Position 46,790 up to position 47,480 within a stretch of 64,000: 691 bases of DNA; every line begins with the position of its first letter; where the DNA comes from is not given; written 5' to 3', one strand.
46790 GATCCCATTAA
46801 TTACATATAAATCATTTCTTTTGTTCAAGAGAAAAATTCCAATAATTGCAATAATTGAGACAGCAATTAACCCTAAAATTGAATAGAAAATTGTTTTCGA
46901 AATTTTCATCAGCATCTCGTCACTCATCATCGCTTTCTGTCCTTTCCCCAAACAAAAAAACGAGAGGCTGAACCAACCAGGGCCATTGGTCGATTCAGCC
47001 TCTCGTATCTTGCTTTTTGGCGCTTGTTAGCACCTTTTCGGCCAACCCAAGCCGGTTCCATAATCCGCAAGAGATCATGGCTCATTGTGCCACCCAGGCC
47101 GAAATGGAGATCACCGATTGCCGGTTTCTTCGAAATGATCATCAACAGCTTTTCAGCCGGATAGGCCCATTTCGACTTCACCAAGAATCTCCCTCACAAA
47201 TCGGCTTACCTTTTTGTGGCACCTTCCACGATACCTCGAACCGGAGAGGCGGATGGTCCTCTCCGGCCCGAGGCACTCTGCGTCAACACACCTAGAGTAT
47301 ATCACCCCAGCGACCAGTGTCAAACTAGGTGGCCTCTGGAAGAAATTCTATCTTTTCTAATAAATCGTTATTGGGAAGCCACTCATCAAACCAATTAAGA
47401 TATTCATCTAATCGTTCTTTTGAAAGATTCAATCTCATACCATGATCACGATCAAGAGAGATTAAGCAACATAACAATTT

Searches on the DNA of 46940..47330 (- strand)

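Call 58: search_dna_similar(query=window:46940-47330:-, collection=phages, mode=distant, max_evalue=0.01)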
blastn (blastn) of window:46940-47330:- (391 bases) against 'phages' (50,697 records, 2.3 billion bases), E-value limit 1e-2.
No match.
